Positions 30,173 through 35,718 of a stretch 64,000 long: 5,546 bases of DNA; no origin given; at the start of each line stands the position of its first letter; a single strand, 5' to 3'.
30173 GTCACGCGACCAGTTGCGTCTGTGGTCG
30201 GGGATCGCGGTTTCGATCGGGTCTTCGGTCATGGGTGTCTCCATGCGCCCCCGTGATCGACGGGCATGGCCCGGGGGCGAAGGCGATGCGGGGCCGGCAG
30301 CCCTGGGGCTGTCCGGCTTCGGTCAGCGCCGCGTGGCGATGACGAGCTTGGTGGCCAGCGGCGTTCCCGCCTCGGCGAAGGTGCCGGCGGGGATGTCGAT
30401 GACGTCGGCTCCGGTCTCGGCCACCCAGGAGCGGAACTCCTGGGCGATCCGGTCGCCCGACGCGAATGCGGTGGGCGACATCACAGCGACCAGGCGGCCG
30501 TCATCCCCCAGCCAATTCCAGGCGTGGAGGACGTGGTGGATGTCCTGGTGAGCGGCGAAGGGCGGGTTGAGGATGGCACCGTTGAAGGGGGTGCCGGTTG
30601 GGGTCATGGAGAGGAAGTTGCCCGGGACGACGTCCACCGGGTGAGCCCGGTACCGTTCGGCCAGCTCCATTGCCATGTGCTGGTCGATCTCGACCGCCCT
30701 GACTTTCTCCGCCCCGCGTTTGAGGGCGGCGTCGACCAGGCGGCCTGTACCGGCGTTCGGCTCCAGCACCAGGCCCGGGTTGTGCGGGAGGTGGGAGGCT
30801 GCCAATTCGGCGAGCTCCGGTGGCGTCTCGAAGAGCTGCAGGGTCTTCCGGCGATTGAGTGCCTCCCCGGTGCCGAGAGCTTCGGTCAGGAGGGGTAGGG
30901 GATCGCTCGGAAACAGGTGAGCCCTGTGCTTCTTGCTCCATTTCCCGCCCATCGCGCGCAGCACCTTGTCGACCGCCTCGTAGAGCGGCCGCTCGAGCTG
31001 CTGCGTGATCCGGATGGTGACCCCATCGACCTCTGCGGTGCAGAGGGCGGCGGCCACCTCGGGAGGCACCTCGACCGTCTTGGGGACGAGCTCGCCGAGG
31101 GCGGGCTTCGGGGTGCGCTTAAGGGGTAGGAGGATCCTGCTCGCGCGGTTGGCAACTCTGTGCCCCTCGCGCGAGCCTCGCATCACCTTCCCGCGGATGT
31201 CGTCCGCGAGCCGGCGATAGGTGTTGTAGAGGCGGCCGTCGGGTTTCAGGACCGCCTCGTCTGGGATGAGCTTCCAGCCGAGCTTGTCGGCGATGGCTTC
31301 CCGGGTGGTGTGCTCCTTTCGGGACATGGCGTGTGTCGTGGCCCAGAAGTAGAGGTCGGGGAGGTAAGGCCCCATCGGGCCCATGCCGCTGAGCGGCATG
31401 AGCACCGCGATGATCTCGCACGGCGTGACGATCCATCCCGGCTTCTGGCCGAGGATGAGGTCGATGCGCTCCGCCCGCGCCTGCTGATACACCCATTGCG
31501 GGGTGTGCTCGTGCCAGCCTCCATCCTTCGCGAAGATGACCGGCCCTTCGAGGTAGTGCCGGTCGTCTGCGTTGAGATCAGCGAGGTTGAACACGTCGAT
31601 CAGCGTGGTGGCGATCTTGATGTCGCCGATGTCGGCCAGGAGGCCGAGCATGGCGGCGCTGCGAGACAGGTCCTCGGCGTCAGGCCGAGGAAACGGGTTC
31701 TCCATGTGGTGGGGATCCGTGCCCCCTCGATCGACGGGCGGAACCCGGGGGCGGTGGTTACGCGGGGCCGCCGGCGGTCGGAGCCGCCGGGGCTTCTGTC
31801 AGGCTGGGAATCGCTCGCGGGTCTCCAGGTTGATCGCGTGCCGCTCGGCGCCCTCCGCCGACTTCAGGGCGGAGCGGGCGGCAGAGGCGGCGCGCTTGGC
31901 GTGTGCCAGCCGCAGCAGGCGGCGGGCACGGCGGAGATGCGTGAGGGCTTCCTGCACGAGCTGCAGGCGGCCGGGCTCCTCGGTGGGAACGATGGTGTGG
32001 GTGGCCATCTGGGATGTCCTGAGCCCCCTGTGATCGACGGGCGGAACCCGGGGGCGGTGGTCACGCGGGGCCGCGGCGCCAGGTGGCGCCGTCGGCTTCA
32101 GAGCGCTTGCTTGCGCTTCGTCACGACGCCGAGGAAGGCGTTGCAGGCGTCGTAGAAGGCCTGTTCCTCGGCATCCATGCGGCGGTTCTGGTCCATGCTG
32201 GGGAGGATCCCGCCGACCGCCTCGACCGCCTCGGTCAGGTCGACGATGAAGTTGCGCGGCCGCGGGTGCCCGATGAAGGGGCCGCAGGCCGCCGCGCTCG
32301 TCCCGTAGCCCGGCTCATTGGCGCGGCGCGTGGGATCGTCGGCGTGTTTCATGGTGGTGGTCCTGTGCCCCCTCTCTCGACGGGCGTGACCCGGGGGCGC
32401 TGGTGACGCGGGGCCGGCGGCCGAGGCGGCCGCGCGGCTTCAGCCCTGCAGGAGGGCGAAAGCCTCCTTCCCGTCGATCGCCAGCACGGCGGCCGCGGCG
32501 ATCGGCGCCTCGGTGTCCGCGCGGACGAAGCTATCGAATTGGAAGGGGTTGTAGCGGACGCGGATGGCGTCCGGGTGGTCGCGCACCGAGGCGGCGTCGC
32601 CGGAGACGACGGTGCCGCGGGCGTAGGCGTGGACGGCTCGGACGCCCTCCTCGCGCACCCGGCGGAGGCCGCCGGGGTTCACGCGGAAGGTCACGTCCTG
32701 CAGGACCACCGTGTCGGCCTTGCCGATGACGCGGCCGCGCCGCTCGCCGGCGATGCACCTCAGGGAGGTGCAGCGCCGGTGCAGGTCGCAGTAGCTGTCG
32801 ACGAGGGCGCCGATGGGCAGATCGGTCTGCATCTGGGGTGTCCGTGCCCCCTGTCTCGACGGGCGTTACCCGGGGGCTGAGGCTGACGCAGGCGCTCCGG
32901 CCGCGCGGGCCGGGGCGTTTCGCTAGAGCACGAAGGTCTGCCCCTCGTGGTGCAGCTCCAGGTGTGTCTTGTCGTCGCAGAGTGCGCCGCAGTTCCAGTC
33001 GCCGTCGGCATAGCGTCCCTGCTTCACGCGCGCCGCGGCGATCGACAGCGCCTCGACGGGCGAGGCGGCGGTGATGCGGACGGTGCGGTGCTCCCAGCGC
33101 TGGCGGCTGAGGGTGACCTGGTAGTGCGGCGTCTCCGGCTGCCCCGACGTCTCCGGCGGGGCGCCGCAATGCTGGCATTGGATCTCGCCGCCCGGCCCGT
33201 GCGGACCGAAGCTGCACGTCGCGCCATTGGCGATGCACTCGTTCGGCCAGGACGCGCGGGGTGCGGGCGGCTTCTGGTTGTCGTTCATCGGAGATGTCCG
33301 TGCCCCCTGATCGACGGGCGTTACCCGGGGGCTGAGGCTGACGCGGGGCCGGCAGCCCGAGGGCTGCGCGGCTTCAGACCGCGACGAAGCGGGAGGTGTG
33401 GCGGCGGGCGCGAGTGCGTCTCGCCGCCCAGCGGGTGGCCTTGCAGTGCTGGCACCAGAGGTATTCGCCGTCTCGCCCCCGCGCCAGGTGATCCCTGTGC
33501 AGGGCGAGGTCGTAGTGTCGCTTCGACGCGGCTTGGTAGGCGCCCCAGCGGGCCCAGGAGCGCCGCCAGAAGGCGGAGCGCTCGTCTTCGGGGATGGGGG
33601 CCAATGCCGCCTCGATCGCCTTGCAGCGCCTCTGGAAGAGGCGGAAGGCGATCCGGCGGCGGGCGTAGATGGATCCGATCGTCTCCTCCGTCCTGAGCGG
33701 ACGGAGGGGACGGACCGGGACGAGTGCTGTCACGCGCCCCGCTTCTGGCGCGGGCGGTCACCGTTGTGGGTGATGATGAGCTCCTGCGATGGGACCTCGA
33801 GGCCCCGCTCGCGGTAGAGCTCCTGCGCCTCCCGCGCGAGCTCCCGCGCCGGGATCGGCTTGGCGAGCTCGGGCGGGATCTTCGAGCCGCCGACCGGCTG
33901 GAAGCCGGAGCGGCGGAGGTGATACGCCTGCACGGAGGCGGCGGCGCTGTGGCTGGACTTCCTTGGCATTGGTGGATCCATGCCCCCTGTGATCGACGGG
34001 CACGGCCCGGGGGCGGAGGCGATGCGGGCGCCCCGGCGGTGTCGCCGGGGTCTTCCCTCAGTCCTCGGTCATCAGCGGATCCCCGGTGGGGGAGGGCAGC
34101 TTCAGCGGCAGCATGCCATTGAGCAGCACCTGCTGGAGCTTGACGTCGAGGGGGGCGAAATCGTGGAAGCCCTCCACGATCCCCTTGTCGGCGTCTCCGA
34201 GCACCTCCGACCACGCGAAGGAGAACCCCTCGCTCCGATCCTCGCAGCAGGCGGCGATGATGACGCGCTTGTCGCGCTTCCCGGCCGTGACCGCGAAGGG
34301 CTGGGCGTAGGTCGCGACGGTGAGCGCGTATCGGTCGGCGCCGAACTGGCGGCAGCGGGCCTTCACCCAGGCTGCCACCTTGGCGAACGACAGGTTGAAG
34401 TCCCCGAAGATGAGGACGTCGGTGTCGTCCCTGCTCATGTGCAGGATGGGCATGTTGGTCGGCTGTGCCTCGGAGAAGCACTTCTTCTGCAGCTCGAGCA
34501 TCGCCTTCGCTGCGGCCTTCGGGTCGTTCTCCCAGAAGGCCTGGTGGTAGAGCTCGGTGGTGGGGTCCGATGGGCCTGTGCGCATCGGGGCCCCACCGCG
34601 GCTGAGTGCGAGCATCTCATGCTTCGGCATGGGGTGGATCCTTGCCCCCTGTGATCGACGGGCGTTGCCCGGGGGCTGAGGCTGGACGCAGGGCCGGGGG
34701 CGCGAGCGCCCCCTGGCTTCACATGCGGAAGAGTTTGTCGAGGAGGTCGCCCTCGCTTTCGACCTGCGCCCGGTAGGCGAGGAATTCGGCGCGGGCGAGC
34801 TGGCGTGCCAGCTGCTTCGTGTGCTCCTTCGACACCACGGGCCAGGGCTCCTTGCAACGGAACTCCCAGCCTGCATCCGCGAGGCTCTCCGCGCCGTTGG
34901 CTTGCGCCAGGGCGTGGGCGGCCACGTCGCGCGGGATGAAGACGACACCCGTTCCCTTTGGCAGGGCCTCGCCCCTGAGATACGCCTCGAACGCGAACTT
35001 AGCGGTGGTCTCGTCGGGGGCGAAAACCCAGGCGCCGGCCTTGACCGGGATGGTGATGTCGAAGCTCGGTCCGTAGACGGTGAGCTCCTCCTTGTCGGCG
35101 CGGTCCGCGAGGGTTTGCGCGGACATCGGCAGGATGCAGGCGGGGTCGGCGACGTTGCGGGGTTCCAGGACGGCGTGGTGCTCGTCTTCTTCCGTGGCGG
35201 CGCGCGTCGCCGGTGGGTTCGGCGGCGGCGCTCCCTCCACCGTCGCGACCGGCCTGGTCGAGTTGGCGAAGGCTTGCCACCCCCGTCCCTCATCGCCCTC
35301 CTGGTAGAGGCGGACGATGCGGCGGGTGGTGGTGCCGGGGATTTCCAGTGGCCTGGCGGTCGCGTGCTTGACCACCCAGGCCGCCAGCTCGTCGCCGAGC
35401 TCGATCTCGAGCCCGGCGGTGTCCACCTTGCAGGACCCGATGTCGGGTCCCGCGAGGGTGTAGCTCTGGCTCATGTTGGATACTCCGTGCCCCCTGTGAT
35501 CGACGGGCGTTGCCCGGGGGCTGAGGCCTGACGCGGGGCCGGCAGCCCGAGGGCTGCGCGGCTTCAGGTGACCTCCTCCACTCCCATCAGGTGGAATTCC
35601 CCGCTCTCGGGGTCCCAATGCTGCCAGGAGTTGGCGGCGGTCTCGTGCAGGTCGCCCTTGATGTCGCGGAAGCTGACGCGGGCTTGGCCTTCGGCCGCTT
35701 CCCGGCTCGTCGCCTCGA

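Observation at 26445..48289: Gene-cassette arrays punctuated by 22 copies of an unrecognised two-hairpin intergenic element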

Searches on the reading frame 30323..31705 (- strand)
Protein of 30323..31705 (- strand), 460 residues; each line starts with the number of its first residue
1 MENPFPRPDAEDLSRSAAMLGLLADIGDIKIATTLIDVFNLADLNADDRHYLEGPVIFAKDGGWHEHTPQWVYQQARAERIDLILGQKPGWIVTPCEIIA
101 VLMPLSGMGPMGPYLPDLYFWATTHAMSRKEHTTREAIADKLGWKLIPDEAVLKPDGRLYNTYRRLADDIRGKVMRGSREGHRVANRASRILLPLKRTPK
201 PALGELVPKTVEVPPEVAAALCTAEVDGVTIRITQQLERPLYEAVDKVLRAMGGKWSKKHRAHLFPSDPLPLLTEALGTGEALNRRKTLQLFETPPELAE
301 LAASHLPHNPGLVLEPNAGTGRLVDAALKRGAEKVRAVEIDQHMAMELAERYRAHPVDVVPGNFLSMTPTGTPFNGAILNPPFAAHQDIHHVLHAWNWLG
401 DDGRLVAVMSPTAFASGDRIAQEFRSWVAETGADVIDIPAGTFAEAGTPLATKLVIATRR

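Call 46: search_protein_families(library=pfam, proteins=[window:30323-31705:-], max_evalue=0.01)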
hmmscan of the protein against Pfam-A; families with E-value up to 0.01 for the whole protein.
window:30323-31705:- (460 aa): 4 families
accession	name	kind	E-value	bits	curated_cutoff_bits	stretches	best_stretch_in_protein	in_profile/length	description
PF05175.20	MTS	-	0.00061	19.9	23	1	301-410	22-141/170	Methyltransferase small domain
PF13649.12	Methyltransf_25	-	0.0014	19.7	27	1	313-391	1-84/97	Methyltransferase domain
PF03602.21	Cons_hypoth95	-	0.0022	18.2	24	1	312-405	44-148/182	Conserved hypothetical protein 95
PF00398.26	RrnaAD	-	0.0057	16.2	24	1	285-367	5-88/263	Ribosomal RNA adenine dimethylase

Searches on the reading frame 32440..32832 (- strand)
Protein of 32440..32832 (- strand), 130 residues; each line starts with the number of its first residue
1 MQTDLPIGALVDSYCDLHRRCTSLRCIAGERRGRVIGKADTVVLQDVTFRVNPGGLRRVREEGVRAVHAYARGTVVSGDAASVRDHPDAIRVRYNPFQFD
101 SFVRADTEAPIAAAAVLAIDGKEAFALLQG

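Call 46: search_protein_families(library=pfam, proteins=[window:32440-32832:-], max_evalue=0.01)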
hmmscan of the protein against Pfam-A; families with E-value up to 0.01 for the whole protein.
window:32440-32832:- (130 aa): 1 family
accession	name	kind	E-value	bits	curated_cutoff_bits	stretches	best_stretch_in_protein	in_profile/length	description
PF25735.1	Phage_L5_gp82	-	2.5e-28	98.8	27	1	8-124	5-117/120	Mycobacterium phage L5 gene 82 protein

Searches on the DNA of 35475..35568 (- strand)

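Call 24: build_rna_model(alignment_id=A2, structure=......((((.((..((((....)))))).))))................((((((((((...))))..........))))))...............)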
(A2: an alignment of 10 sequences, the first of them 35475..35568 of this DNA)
Model R1 built from alignment A2 (10 sequences, 98 columns); structure: as given.
model positions 90; base pairs 20; branch points 1; effective number of sequences 1.7; information 0.634 bits per position. Calibrated on 0.2 Mb of random sequence (short: E-values are rough).
structure used (alignment columns):
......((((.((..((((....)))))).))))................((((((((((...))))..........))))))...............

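Call 25: search_with_rna_model(model_id=R1, source=window, max_evalue=10, make_alignment=true, filters=off)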
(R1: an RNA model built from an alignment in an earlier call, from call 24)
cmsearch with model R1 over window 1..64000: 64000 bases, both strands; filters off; matches with E-value up to 10: 127.
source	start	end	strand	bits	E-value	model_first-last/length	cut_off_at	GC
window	27167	27256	-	92.7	1.6e-18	1-90/90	no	0.74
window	35476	35568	-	91.9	2.4e-18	1-90/90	no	0.74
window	33288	33378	-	90.6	4.4e-18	1-90/90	no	0.74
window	34631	34723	-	86.6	3.3e-17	1-90/90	no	0.75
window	27545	27635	-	86.5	3.5e-17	1-90/90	no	0.79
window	36787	36876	-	82.9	2.2e-16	1-90/90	no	0.79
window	32010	32102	-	81.1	5.5e-16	1-90/90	no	0.75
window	32354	32444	-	79.3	1.3e-15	1-90/90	no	0.8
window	30234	30323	-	78.3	2.2e-15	1-90/90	no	0.76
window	47676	47762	-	73.8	2.1e-14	1-90/90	no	0.74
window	28628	28717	-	73.7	2.3e-14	1-90/90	no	0.73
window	46968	47060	-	71.2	8e-14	1-90/90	no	0.75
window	31708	31799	-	63.7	3.4e-12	1-90/90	no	0.78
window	44292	44378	-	62.9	5e-12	1-90/90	no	0.76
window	28150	28242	-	62.8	5.4e-12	1-90/90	no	0.78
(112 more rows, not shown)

Alignment A3: 127 matches aligned to the model, 193 columns, each read 5' to 3' on its own strand. Consensus structure (alignment columns), stored with it:
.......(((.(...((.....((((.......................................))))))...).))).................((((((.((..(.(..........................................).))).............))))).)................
